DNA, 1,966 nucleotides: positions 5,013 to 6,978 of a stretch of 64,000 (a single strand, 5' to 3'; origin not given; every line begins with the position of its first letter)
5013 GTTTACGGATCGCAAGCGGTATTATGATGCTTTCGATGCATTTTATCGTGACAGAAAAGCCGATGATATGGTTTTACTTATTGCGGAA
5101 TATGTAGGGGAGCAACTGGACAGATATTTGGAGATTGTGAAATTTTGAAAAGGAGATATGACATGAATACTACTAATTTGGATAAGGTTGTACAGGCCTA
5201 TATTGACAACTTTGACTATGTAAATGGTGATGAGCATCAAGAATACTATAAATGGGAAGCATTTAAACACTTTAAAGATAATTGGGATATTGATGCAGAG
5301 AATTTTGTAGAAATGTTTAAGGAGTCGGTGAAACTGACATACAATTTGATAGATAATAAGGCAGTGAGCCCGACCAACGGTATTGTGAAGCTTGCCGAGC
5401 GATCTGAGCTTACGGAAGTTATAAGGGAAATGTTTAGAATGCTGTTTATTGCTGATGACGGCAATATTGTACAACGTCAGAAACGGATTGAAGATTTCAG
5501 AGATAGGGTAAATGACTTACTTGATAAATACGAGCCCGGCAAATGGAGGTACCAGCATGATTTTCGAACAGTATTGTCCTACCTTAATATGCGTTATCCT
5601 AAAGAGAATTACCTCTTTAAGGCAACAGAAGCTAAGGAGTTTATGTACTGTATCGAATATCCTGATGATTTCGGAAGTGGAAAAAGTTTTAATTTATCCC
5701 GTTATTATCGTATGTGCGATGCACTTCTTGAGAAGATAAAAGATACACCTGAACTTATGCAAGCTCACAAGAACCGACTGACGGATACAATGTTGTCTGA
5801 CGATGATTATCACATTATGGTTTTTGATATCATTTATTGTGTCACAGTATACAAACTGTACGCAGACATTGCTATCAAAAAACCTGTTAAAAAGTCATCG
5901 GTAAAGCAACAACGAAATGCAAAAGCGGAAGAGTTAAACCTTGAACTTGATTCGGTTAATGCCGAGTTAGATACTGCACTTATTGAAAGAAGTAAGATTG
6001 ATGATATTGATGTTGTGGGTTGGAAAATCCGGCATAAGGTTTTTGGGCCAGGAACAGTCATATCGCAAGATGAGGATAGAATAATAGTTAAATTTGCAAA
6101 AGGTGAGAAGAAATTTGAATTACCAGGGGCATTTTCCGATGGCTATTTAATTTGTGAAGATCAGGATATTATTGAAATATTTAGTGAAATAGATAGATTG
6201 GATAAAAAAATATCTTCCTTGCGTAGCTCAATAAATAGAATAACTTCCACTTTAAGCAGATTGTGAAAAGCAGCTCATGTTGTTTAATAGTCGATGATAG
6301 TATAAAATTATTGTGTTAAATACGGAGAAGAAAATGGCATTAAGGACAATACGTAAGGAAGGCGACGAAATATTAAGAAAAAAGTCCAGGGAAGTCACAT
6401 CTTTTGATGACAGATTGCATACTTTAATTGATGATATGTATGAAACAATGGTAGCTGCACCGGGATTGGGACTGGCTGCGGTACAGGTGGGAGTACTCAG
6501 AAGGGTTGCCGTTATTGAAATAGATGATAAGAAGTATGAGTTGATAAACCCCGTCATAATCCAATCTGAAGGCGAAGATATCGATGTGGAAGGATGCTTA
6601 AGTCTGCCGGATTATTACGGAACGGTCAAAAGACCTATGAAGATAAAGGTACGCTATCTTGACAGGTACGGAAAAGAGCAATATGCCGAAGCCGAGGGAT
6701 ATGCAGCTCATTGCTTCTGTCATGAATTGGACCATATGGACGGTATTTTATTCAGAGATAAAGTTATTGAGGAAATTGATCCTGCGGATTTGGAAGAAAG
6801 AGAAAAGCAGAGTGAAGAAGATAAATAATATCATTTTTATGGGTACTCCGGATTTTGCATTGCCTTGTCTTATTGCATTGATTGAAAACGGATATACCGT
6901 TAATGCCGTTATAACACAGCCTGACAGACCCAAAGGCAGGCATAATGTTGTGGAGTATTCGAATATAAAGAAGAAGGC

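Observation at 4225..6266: HTH-Fic adenylyltransferase in an operon with an uncharacterised partner, inserted at the head of the def-fmt cluster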

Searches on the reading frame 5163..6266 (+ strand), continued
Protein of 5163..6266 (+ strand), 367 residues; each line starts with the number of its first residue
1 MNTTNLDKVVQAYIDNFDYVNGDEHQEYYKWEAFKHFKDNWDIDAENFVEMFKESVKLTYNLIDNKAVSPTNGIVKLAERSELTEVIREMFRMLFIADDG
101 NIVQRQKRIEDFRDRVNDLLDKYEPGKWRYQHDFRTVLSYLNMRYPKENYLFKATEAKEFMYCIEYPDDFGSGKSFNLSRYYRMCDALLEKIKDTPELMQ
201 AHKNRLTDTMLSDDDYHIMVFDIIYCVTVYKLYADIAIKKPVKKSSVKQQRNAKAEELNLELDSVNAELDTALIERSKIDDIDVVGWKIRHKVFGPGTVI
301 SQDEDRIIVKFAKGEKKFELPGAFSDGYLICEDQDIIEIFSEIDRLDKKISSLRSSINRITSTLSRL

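Call 69: search_protein_families(library=pfam, proteins=[L017:4967-7690:+, L057:2307-5792:+, L045:4216-5961:+, L020:4858-5970:+, L020:7112-8128:+, L054:6134-7327:+, L055:3462-4610:+, L052:2558-3754:+, L044:7154-8710:+, L060:4902-5972:+], max_evalue=0.001)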
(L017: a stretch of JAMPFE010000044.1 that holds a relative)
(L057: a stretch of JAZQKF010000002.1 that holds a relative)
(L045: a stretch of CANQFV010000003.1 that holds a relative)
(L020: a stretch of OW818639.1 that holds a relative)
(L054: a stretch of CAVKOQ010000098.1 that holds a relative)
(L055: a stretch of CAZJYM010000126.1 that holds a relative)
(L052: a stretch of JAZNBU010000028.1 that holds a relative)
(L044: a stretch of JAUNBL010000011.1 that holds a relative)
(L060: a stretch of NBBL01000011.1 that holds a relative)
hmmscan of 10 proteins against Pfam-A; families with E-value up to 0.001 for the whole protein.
L017:4967-7690:+ (907 aa): 7 families
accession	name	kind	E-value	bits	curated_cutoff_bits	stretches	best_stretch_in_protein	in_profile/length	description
PF00580.27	UvrD-helicase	-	1.8e-55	188.9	23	1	18-280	1-270/271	UvrD/REP helicase N-terminal domain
PF13361.12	UvrD_C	-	2.2e-41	142.9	25.6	2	458-618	213-349/350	UvrD-like helicase C-terminal domain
PF12705.13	PDDEXK_1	-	3e-20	73.7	22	1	664-897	2-246/247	PD-(D/E)XK nuclease superfamily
PF13245.12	AAA_19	-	8.3e-17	62.1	25.1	1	22-266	1-134/134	AAA domain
PF13538.12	UvrD_C_2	-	2e-10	40.8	27.4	0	540-558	3-21/52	UvrD-like helicase C-terminal domain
PF01930.23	Cas_Cas4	-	7.2e-06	26.6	22.7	1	769-898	43-159/160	Domain of unknown function DUF83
PF13604.12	AAA_30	-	0.00017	21.8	27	0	18-82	2-65/191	AAA domain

L057:2307-5792:+ (1161 aa): 6 families
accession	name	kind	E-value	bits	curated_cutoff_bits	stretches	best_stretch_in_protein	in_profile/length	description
PF07733.18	DNA_pol3_alpha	-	2.5e-106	355.5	23.9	1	296-552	2-260/260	Bacterial DNA polymerase III alpha NTPase domain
PF02811.25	PHP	-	1.7e-60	204.5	26.4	1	6-178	1-164/164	PHP domain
PF17657.6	DNA_pol3_finger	-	3.2e-58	196.2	22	1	555-716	1-165/166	Bacterial DNA polymerase III alpha subunit finger domain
PF14579.12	HHH_6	-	5.9e-24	84.5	25.6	1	800-890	1-90/90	Helix-hairpin-helix motif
PF01336.31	tRNA_anti-codon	-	2.4e-11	43.8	27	1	1001-1068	5-73/75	OB-fold nucleic acid binding domain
PF20914.2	DNA_pol_IIIA_C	-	0.00079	19.6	22.5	0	1114-1153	11-52/52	DNA polymerase III subunit alpha, C-terminal domain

L045:4216-5961:+ (581 aa): 2 families
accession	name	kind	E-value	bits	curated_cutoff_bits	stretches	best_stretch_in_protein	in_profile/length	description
PF03235.19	GmrSD_N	-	4e-42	145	33.2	1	14-240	1-198/199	GmrSD restriction endonuclease, N-terminal domain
PF07510.16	GmrSD_C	-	5.1e-07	30.1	23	1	469-567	44-136/138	GmrSD restriction endonucleases, C-terminal domain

L020:4858-5970:+ (370 aa): 0 families

L020:7112-8128:+ (338 aa): 1 family
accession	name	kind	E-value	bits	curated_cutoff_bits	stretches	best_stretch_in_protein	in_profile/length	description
PF12787.12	EcsC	-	0.00011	22.4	30.4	1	50-118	74-138/240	EcsC protein family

L054:6134-7327:+ (397 aa): 1 family
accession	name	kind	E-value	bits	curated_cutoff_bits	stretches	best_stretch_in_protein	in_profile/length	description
PF02037.33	SAP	-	1.7e-10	40.7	23.9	1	156-188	2-34/37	SAP domain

L055:3462-4610:+ (382 aa): 2 families
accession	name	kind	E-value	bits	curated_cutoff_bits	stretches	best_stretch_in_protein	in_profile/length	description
PF07470.19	Glyco_hydro_88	-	1.2e-104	350.5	26.6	1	33-377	3-348/352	Glycosyl Hydrolase Family 88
PF07221.17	GlcNAc_2-epim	-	0.00055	19.7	23.4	0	173-213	290-330/347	N-acylglucosamine 2-epimerase (GlcNAc 2-epimerase)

L052:2558-3754:+ (398 aa): 0 families

L044:7154-8710:+ (518 aa): 1 family
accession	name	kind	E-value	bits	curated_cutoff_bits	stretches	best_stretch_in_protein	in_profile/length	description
PF20033.5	DUF6438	-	0.00012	22.8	30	0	24-105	17-96/116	Domain of unknown function (DUF6438)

L060:4902-5972:+ (356 aa): 1 family
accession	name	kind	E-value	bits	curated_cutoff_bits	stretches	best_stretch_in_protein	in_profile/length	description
PF10117.15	McrBC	-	1.7e-32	113.1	23.9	1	17-306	34-317/318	McrBC 5-methylcytosine restriction system component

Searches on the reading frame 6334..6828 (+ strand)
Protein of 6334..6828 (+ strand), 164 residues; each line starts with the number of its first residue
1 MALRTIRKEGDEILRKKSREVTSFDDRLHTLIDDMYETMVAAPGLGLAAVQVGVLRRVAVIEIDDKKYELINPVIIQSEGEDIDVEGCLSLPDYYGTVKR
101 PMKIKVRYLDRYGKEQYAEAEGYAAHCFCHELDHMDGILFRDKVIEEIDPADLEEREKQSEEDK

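Call 64: find_homologous_proteins(query=window:6334-6828:+)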
Query window:6334-6828:+ (164 aa): 8000 proteins with E <= 0.001 among 8000 candidates; the best 120 are listed.
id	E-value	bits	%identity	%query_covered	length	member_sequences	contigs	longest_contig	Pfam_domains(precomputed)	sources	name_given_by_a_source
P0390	3.6e-99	347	97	100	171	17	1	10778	PF01327.27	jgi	-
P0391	1.1e-92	326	90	100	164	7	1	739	PF01327.27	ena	-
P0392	5.2e-90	317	88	100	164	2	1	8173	PF01327.27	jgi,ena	-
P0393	9.3e-90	317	88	100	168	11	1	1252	PF01327.27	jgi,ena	-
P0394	5.7e-89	314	87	100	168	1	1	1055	PF01327.27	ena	-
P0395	8.3e-86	304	82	100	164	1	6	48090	PF01327.27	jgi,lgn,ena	-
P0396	1.6e-85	303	82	100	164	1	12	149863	PF01327.27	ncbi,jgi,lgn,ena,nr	ncbi:MAG TPA: peptide deformylase [Clostridia bacterium]|jgi:peptide deformylase|nr:MAG: Peptide def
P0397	4.2e-85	301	84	100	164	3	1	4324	PF01327.27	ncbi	ncbi:MAG: peptide deformylase [Clostridia bacterium]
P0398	4.2e-83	295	84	92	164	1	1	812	PF01327.27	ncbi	-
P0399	4.5e-83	295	82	100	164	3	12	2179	PF01327.27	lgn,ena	-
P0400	1.4e-81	290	79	92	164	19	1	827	PF01327.27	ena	-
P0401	2.2e-80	286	79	100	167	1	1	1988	PF01327.27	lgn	-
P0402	4.7e-80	285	77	92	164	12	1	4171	PF01327.27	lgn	-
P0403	2.4e-78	280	81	91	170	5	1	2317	PF01327.27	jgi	jgi:peptide deformylase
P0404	2.9e-77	276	78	92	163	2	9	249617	PF01327.27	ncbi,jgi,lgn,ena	-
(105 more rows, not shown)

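Call 65: find_encoding_contigs(protein=P0396, flank=7000, max_places=2)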
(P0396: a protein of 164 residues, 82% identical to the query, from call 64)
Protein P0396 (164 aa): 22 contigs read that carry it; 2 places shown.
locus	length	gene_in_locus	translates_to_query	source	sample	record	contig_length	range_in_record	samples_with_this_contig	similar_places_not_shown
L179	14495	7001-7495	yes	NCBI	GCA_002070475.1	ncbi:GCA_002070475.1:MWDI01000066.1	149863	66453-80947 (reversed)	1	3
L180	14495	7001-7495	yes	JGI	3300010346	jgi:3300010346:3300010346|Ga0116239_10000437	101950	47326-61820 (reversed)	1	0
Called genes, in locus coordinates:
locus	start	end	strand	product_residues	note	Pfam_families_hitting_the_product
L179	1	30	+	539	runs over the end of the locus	PF00072:Response_reg, PF12833:HTH_18, PF00165:HTH_AraC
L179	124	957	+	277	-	-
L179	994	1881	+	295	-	PF01134:GIDA (faint), PF07992:Pyr_redox_2, PF13738:Pyr_redox_3 (weak), PF07992:Pyr_redox_2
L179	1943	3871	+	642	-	PF00133:tRNA-synt_1, PF01406:tRNA-synt_1e, PF01921:tRNA-synt_1f (faint), PF09334:tRNA-synt_1g, PF00133:tRNA-synt_1, PF08264:Anticodon_1, PF19303:Anticodon_3, PF01588:tRNA_bind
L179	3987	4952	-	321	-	PF01261:AP_endonuc_2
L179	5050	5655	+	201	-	PF07155:ECF-ribofla_trS (faint), PF12822:ECF_trnsprt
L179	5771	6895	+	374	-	PF00005:ABC_tran, PF13304:AAA_21 (faint), PF17912:OB_MalK, PF08402:TOBE_2 (weak)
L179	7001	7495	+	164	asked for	PF01327:Pep_deformylase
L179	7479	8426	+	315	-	PF00551:Formyl_trans_N, PF02911:Formyl_trans_C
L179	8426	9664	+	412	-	PF01029:NusB, PF01728:FtsJ, PF01189:Methyltr_RsmB-F, PF13847:Methyltransf_31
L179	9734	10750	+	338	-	PF21016:RlmN_N, PF04055:Radical_SAM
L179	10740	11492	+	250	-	PF00481:PP2C, PF13672:PP2C_2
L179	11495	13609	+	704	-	PF00069:Pkinase, PF03109:ABC1, PF07714:PK_Tyr_Ser-Thr, PF14531:Kinase-like (faint), PF03793:PASTA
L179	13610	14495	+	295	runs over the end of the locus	PF16745:RsgA_N, PF03193:RsgA_GTPase, PF01926:MMR_HSR1 (weak)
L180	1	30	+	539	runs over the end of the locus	PF00072:Response_reg, PF12833:HTH_18, PF00165:HTH_AraC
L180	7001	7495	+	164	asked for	PF01327:Pep_deformylase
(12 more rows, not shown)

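Call 66: find_encoding_contigs(protein=P0404, flank=7000, max_places=2)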
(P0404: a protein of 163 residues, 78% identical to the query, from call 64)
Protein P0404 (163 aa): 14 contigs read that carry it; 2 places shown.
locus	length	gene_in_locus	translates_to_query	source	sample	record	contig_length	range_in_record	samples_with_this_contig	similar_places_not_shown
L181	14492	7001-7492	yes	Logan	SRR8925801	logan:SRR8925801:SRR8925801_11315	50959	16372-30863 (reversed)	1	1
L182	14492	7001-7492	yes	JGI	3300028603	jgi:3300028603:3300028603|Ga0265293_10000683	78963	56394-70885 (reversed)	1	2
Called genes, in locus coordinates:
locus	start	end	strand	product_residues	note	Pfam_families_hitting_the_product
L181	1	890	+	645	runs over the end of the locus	PF00133:tRNA-synt_1, PF01406:tRNA-synt_1e, PF01921:tRNA-synt_1f (faint), PF09334:tRNA-synt_1g, PF00133:tRNA-synt_1, PF19303:Anticodon_3, PF08264:Anticodon_1 (weak), PF01588:tRNA_bind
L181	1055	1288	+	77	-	PF04023:FeoA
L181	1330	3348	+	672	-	PF01926:MMR_HSR1, PF02421:FeoB_N, PF09439:SRPRB (weak), PF17910:FeoB_Cyto, PF07670:Gate, PF07664:FeoB_C, PF07670:Gate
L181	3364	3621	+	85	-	-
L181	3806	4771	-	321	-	PF01261:AP_endonuc_2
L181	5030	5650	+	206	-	PF12822:ECF_trnsprt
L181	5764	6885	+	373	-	PF00005:ABC_tran, PF13304:AAA_21 (faint), PF17912:OB_MalK, PF03459:TOBE (faint), PF08402:TOBE_2 (weak)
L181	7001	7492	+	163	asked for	PF01327:Pep_deformylase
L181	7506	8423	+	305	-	PF00551:Formyl_trans_N, PF02911:Formyl_trans_C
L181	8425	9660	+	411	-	PF01029:NusB, PF01728:FtsJ, PF01189:Methyltr_RsmB-F, PF13847:Methyltransf_31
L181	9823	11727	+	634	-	PF00724:Oxidored_FMN, PF01262:AlaDh_PNT_C (faint), PF00890:FAD_binding_2 (faint), PF01266:DAO (faint), PF07992:Pyr_redox_2, PF13450:NAD_binding_8 (weak), PF13738:Pyr_redox_3, PF00070:Pyr_redox, +2 more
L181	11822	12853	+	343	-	PF21016:RlmN_N, PF04055:Radical_SAM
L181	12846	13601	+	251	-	PF00481:PP2C, PF13672:PP2C_2, PF07228:SpoIIE (faint)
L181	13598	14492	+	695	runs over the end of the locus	PF00069:Pkinase, PF03109:ABC1, PF07714:PK_Tyr_Ser-Thr, PF03793:PASTA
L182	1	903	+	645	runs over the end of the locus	PF00133:tRNA-synt_1, PF01406:tRNA-synt_1e (weak), PF01921:tRNA-synt_1f (faint), PF09334:tRNA-synt_1g, PF00133:tRNA-synt_1, PF19303:Anticodon_3, PF08264:Anticodon_1 (weak), PF01588:tRNA_bind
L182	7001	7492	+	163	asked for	PF01327:Pep_deformylase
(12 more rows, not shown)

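Call 67: find_encoding_contigs(protein=P0392, flank=7000, max_places=2)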
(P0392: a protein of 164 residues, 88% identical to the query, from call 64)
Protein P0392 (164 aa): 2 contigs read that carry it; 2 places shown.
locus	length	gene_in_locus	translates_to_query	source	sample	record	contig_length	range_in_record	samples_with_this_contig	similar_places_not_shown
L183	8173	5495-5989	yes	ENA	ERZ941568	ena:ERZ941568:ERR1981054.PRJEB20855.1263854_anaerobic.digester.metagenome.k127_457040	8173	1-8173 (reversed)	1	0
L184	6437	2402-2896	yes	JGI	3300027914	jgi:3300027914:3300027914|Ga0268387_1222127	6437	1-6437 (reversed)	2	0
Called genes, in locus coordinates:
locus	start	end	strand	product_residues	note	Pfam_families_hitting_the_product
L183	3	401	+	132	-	?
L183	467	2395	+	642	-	PF00133:tRNA-synt_1, PF01406:tRNA-synt_1e, PF01921:tRNA-synt_1f (faint), PF09334:tRNA-synt_1g, PF00133:tRNA-synt_1, PF08264:Anticodon_1, PF19303:Anticodon_3, PF01588:tRNA_bind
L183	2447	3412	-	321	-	PF01261:AP_endonuc_2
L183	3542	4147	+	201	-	PF07155:ECF-ribofla_trS (faint), PF12822:ECF_trnsprt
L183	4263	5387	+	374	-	PF00005:ABC_tran, PF13304:AAA_21 (faint), PF17912:OB_MalK, PF08402:TOBE_2 (weak)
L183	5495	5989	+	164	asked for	PF01327:Pep_deformylase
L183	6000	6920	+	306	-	PF00551:Formyl_trans_N, PF02911:Formyl_trans_C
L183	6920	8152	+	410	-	PF01029:NusB, PF01209:Ubie_methyltran (weak), PF01728:FtsJ (weak), PF01189:Methyltr_RsmB-F, PF13847:Methyltransf_31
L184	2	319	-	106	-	?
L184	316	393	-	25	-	-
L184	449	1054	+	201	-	PF07155:ECF-ribofla_trS (faint), PF12822:ECF_trnsprt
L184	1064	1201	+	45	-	-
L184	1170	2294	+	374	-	PF00005:ABC_tran, PF13304:AAA_21 (faint), PF17912:OB_MalK, PF08402:TOBE_2 (weak)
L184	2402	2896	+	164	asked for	PF01327:Pep_deformylase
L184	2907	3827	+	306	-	PF00551:Formyl_trans_N, PF02911:Formyl_trans_C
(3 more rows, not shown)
